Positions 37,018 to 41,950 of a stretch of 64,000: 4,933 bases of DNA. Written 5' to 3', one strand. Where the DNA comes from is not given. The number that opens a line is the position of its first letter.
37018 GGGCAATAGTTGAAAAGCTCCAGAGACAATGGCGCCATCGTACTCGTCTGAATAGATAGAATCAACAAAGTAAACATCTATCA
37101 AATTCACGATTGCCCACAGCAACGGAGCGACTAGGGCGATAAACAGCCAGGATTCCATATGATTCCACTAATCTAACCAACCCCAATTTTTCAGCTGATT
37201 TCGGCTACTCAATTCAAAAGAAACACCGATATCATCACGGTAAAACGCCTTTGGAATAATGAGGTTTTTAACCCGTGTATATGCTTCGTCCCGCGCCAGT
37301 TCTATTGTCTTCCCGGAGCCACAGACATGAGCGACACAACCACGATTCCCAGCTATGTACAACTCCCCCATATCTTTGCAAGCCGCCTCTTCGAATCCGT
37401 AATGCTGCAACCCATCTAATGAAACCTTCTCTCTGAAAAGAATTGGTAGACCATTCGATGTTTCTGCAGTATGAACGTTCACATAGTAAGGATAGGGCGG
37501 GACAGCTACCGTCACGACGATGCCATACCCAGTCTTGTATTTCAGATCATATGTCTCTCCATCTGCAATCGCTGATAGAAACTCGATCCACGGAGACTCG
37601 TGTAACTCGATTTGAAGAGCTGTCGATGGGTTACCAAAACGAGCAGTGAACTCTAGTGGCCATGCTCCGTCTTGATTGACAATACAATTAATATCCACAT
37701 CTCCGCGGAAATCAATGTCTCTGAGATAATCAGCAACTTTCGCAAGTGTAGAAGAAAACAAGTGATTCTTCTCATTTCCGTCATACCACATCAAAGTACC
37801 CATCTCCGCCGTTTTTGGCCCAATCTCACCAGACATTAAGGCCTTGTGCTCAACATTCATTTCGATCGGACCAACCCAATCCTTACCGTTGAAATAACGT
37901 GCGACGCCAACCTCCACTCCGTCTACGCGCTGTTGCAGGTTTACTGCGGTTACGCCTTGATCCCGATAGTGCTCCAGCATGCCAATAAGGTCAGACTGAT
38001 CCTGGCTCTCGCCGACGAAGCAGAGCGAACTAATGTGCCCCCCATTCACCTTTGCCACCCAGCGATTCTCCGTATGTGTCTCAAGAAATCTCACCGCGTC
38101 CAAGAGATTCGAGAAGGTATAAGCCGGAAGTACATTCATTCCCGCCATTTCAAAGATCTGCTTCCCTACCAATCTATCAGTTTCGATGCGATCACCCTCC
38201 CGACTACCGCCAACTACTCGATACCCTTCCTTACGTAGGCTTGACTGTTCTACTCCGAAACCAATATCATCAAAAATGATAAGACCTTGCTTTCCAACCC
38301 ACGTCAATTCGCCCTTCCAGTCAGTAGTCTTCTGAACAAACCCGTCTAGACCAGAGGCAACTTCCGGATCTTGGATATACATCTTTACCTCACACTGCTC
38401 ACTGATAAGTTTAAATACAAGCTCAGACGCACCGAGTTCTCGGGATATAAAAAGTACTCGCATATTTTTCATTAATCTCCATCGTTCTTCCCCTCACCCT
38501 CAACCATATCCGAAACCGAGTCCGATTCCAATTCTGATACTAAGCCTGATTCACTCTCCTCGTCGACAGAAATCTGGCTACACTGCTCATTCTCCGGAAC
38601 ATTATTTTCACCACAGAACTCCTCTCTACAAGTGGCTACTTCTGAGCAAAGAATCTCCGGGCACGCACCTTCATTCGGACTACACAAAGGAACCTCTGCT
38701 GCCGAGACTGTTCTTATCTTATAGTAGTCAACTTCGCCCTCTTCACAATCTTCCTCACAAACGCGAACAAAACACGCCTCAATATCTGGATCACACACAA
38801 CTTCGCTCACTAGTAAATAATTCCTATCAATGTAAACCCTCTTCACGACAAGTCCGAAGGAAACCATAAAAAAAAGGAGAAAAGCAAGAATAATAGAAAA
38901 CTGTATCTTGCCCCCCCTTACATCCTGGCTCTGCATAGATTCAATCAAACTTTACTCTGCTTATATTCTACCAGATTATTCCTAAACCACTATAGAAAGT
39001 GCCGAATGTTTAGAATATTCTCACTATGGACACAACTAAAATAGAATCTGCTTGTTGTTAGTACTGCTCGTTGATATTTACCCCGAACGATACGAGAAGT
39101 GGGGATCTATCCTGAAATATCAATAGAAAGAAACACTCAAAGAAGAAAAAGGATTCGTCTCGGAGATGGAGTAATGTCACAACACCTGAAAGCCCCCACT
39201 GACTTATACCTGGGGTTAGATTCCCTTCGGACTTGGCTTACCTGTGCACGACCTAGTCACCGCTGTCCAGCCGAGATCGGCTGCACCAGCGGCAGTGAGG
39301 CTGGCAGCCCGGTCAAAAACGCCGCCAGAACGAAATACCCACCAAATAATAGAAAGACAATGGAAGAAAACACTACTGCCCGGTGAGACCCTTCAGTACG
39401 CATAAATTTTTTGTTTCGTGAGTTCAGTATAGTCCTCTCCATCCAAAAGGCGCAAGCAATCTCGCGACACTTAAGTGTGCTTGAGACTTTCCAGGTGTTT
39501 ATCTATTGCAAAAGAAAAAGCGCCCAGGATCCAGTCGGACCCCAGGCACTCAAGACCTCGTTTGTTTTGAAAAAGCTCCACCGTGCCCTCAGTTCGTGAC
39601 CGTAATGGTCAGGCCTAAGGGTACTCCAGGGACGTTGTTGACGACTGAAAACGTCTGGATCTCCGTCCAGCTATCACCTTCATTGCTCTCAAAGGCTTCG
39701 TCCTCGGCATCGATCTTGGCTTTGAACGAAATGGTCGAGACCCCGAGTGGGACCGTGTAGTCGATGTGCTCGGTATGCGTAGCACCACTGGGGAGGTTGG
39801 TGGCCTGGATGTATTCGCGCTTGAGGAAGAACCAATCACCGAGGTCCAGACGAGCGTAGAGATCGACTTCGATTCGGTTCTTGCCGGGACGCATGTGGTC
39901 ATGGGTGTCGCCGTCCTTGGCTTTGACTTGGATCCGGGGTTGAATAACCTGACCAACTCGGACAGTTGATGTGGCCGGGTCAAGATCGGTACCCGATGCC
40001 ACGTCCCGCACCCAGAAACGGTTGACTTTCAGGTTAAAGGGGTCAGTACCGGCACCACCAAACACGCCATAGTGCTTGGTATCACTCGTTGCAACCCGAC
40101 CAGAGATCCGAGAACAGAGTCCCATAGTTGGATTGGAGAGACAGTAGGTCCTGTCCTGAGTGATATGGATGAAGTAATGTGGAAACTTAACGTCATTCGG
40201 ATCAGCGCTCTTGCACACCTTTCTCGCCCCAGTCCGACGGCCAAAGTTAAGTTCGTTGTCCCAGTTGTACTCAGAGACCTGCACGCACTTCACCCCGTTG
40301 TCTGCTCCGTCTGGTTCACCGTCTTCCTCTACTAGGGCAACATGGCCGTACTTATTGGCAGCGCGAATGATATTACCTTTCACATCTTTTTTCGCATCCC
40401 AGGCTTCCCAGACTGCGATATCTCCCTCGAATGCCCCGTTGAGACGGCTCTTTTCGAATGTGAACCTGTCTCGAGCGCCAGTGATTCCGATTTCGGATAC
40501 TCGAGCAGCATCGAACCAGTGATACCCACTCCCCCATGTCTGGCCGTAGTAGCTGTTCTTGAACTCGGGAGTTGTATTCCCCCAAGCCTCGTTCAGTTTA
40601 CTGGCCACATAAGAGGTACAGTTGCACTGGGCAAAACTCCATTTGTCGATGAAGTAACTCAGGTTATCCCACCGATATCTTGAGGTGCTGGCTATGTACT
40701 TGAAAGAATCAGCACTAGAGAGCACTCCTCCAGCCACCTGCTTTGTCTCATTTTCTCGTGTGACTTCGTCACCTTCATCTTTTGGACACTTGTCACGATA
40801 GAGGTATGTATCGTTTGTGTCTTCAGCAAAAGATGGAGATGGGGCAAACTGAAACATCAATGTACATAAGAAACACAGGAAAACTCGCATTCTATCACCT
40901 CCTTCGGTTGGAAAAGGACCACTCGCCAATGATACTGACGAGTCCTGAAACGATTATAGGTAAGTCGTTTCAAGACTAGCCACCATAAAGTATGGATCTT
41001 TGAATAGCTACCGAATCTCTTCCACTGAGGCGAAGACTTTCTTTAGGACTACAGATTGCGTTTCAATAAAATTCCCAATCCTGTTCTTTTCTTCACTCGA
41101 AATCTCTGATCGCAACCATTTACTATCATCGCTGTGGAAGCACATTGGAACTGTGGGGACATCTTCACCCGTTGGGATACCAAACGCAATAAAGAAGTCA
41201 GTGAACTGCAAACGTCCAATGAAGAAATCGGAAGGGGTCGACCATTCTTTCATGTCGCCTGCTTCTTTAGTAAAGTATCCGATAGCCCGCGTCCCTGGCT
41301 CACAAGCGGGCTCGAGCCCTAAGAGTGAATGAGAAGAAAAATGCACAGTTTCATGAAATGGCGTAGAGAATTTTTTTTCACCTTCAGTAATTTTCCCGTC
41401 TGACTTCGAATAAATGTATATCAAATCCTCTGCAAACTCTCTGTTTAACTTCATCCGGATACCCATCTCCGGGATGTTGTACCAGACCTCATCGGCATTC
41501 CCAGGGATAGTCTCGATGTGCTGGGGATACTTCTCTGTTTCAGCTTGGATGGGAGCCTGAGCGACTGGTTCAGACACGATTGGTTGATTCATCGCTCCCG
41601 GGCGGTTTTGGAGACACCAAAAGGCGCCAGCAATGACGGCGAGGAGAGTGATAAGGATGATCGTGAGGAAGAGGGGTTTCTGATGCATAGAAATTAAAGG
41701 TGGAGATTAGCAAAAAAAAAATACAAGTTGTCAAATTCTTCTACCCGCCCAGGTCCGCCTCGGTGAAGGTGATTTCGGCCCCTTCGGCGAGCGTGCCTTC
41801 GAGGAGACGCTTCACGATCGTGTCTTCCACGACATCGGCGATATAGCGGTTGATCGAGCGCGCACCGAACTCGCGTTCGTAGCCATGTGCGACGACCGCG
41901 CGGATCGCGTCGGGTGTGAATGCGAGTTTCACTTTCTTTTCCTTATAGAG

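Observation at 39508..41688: Second copy of the membrane-protein / secreted hydrolase / 62-bp element module (CHAP-domain version, intact)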

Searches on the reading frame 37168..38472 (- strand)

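Call 18: search_protein_families(library=ncbifam, proteins=[window:37168-38472:-], max_evalue=0.01)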
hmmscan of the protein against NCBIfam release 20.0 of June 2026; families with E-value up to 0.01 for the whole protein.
window:37168-38472:- (434 aa): 1 family
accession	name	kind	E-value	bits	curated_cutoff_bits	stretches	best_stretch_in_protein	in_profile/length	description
TIGR00877.1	purD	equivalog_domain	4e-27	95.1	288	1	77-417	82-421/425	phosphoribosylamine--glycine ligase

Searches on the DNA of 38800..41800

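Call 57: search_rna_families(source=window, start=38800, end=41800, threshold=evalue, max_evalue=1)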
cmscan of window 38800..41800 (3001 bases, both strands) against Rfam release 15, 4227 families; matches with E-value up to 1: 1.
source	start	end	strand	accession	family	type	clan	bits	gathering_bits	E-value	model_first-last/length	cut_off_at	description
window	39120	39227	+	RF02158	NPPA-AS1_3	Gene; lncRNA;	-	19.4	55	0.25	1-108/108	no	NPPA antisense RNA 1 conserved region 3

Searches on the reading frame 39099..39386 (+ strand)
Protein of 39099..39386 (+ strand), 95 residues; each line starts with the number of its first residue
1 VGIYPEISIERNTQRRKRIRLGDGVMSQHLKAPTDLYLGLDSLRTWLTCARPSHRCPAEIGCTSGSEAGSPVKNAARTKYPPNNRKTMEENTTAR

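Call 81: list_cluster_members(proteins=[window:39260-39442:-, window:39260-39403:-, window:39099-39386:+, window:39244-39405:+, window:39058-39180:-, window:38472-38948:-, window:38472-38936:-])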
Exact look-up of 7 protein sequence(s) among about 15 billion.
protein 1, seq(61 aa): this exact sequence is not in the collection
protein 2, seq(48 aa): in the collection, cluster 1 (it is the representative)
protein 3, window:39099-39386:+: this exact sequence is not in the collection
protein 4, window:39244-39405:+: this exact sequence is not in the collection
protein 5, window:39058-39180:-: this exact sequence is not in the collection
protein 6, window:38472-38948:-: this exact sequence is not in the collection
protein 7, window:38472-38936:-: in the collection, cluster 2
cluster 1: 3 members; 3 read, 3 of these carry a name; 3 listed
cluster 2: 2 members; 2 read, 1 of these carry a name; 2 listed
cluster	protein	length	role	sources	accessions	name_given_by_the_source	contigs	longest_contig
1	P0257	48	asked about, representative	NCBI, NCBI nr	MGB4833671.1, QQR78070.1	MAG: hypothetical protein WBP40_01415 [Candidatus Moraniibacteriota bacterium] | MAG: hypothetical protein IPJ68_03175 [Candidatus Moranbacteria bacterium]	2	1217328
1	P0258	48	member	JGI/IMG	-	hypothetical protein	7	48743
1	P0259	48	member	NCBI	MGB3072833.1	MAG: hypothetical protein WBB68_01075 [Candidatus Moraniibacteriota bacterium]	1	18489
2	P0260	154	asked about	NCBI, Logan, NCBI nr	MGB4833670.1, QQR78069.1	MAG: hypothetical protein WBP40_01410 [Candidatus Moraniibacteriota bacterium] | MAG: hypothetical protein IPJ68_03170 [Candidatus Moranbacteria bacterium]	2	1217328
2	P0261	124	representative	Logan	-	-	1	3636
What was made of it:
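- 39257..39402 (-): 48-aa single-transmembrane ORF (IPJ68_03175) in the 'spacer'. Whether it belongs to the module is unknown. Call 81: the exact sequence is in NCBI and in a second MAG, and close copies are in a third MAG and 7 JGI contigs.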
